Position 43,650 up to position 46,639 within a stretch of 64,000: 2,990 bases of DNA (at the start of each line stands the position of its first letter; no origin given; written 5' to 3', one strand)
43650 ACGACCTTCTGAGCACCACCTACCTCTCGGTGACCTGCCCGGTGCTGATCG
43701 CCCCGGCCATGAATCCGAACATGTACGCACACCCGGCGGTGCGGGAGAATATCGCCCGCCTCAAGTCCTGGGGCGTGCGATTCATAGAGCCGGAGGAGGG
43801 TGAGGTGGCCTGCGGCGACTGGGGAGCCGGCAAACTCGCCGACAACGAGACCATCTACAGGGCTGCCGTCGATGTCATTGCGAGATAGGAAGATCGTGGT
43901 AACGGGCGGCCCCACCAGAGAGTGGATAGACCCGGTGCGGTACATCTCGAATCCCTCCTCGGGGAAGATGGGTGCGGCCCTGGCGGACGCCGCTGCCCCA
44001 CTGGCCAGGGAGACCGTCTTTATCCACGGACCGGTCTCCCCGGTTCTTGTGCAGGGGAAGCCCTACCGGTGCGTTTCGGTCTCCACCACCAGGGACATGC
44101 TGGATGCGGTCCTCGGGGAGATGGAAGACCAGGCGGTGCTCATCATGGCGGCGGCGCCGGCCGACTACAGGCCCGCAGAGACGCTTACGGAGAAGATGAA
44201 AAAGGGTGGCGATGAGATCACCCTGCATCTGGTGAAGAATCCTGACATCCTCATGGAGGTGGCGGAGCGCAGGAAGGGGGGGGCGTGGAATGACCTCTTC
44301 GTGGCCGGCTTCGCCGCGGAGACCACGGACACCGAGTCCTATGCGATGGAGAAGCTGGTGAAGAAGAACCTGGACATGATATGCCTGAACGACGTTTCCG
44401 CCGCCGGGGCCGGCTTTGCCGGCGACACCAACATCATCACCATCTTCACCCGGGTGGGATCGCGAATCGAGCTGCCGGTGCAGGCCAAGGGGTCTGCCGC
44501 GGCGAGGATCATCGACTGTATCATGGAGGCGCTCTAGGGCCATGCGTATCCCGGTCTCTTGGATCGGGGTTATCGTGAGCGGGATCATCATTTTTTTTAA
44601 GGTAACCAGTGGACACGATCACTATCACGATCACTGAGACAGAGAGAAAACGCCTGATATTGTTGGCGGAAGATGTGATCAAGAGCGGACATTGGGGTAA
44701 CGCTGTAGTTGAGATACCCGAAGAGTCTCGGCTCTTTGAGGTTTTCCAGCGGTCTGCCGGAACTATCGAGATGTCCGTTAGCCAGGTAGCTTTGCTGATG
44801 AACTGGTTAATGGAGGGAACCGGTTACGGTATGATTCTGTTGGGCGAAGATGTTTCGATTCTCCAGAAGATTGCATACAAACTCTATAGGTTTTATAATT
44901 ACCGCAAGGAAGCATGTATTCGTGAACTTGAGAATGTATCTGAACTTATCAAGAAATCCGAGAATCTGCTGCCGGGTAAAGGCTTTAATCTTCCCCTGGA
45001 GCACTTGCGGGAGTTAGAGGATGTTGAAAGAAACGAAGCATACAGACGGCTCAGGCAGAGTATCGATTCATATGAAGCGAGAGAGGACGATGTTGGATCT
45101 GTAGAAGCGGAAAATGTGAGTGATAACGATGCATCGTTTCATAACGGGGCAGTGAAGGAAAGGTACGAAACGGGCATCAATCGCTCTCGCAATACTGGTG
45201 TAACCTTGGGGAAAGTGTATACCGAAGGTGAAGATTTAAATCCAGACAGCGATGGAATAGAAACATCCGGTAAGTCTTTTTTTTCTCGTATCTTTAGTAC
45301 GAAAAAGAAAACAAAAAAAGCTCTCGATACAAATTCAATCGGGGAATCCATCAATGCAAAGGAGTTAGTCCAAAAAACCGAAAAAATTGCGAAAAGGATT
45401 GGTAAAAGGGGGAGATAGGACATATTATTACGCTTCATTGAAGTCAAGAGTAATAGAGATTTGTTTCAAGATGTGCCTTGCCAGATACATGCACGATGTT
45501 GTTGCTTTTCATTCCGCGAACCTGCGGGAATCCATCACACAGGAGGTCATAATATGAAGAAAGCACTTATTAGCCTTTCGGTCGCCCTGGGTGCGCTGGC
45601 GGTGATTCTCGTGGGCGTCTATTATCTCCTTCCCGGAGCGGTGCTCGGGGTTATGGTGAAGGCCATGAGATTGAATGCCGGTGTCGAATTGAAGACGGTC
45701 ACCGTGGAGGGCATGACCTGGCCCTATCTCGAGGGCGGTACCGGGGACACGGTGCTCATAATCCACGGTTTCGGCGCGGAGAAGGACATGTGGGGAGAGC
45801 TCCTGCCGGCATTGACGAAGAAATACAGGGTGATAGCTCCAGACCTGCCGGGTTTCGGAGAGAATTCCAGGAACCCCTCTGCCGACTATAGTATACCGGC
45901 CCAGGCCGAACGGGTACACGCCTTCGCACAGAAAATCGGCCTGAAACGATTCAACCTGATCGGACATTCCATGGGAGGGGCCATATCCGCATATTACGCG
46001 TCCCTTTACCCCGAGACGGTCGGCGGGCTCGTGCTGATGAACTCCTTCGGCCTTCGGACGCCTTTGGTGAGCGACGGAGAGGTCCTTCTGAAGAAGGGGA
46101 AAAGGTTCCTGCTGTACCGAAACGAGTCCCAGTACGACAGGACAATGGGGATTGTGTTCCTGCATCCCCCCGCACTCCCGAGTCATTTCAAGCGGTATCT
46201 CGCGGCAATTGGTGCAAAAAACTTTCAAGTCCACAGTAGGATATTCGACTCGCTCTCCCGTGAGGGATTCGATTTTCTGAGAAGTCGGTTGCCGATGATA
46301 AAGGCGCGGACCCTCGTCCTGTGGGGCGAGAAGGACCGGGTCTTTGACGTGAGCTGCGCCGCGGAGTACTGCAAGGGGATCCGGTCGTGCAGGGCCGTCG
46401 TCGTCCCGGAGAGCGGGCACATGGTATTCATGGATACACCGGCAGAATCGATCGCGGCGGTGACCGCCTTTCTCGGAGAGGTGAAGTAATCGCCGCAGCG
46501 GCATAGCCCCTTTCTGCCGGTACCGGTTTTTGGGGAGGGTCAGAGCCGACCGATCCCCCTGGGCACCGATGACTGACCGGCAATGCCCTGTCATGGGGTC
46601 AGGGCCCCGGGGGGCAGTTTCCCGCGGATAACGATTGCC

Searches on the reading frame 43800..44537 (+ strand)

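Call 26: search_protein_families(library=pfam, proteins=[window:43800-44537:+], max_evalue=0.01)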
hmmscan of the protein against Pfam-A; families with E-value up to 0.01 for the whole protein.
window:43800-44537:+ (245 aa): 1 family
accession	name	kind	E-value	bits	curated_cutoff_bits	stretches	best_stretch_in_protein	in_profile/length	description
PF04127.22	DFP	-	4.7e-61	206.3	22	1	28-216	2-186/186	DNA/pantothenate metabolism flavoprotein C-terminal domain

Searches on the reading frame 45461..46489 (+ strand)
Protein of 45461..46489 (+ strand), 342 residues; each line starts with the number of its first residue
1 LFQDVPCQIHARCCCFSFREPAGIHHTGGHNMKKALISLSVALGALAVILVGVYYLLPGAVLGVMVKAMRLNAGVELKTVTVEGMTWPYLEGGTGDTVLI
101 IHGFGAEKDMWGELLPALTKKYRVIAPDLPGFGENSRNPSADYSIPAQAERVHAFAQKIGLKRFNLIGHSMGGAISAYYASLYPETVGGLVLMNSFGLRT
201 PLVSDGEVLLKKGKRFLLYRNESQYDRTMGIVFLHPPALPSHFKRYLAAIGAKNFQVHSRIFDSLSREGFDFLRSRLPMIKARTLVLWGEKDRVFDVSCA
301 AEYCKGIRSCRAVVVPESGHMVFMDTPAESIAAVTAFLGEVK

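Call 27: search_protein_families(library=pfam, proteins=[window:45461-46489:+], max_evalue=0.01)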
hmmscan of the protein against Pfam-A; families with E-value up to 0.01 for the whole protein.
window:45461-46489:+ (342 aa): 8 families
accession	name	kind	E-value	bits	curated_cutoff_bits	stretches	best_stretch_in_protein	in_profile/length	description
PF00561.26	Abhydrolase_1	-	9.3e-39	134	25.8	2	97-198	2-103/245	alpha/beta hydrolase fold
PF12697.13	Abhydrolase_6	-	3.9e-27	96.8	26.3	1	98-332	1-215/217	Alpha/beta hydrolase family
PF12146.15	Hydrolase_4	-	1.3e-16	61.1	27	1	97-326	6-238/239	Serine aminopeptidase, S33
PF03096.20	Ndr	-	8.7e-05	21.8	23.3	1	118-196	52-133/283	Ndr family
PF06028.17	DUF915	-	0.00017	21.5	22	1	156-183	97-124/255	Alpha/beta hydrolase of unknown function (DUF915)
PF06342.18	DUF1057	-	0.00062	19.3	21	1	119-200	60-140/297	Alpha/beta hydrolase of unknown function (DUF1057)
PF12695.13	Abhydrolase_5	-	0.0018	18.5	27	1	155-197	50-91/164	Alpha/beta hydrolase family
PF02230.22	Abhydrolase_2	-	0.0029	17.9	23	0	155-199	98-142/217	Phospholipase/Carboxylesterase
